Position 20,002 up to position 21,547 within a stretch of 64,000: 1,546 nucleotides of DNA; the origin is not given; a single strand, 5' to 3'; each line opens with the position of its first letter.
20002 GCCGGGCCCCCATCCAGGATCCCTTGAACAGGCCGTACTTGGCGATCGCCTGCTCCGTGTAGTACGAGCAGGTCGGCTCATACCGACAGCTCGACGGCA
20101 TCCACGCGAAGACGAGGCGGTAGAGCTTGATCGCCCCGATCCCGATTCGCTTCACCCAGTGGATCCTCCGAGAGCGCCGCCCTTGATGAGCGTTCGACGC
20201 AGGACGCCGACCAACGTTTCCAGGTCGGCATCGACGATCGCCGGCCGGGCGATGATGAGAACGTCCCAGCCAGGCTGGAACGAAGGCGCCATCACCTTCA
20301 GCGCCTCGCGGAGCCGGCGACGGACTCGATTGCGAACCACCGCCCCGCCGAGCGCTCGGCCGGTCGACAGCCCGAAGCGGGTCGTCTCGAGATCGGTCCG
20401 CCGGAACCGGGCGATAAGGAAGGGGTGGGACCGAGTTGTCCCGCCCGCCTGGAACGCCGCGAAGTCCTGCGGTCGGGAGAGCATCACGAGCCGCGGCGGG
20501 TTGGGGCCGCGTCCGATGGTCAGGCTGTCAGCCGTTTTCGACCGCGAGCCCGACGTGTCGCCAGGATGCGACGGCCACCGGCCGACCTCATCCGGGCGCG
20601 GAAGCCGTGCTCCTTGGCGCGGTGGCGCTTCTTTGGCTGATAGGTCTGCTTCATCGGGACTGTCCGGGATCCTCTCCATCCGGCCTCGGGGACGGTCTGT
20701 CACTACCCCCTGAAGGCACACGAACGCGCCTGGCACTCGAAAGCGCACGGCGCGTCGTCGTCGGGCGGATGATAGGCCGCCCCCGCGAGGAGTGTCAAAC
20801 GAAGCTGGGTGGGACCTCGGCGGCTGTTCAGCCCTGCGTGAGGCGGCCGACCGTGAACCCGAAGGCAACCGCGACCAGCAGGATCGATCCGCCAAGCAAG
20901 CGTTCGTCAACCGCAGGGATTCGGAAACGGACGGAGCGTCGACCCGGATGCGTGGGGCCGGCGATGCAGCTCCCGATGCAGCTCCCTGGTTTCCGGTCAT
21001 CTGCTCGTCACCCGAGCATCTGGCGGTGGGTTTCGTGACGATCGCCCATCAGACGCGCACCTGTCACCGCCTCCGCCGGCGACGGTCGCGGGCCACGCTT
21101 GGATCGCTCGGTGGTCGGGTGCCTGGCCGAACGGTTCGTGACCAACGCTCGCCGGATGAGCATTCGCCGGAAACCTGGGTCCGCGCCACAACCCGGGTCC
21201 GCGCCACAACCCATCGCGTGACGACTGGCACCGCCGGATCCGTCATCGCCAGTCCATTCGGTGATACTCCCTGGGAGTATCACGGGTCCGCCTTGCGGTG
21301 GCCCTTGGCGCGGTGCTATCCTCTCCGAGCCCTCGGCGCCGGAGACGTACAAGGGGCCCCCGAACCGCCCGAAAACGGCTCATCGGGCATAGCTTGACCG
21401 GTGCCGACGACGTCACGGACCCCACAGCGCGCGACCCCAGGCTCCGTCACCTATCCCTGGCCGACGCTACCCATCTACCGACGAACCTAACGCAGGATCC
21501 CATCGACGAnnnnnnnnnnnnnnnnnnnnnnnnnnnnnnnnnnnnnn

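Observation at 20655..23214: Origin region: DnaA boxes between dnaA and dnaN, plus an 855-bp rpmH-dnaA spacer carrying a perfect 23-bp palindrome and tandem repeats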

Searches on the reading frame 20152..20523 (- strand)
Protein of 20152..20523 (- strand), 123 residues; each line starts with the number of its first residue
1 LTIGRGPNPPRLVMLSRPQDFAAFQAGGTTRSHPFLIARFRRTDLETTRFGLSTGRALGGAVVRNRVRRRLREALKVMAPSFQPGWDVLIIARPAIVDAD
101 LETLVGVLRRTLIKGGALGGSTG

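Call 40: search_protein_families(library=pfam, proteins=[window:20152-20523:-], max_evalue=0.001)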
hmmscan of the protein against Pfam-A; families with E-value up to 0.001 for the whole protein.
window:20152-20523:- (123 aa): 1 family
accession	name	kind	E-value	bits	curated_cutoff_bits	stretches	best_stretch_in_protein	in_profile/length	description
PF00825.24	Ribonuclease_P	-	1.8e-18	67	22.3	1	13-112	5-105/109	Ribonuclease P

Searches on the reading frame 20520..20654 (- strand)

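Call 40: search_protein_families(library=pfam, proteins=[window:20520-20654:-], max_evalue=0.001)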
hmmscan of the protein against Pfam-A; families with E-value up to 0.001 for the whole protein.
window:20520-20654:- (44 aa): 1 family
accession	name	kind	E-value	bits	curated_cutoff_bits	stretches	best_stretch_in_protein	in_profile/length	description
PF00468.22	Ribosomal_L34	-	8.3e-21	74.1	25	1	1-44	1-44/44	Ribosomal protein L34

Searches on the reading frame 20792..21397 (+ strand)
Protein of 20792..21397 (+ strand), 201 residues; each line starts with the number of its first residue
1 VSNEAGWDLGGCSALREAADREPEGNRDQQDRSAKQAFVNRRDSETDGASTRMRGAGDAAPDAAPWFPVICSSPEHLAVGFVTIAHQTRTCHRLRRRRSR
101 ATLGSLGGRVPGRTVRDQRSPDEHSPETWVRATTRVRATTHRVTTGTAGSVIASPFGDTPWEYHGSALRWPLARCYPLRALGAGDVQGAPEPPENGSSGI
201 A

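Call 68: search_protein_families(library=pfam, proteins=[window:20792-21397:+], max_evalue=0.1)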
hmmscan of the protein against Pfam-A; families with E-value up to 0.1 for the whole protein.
window:20792-21397:+ (201 aa): 0 families
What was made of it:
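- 20800..21250 (.): Lineage-specific, non-coding, non-conserved filler. It contains the 12-bp x2 repeat (20962-20986) and the 18-bp x2.3 repeat (21172-21212). The ORFs across it have no Pfam hit (call 68).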
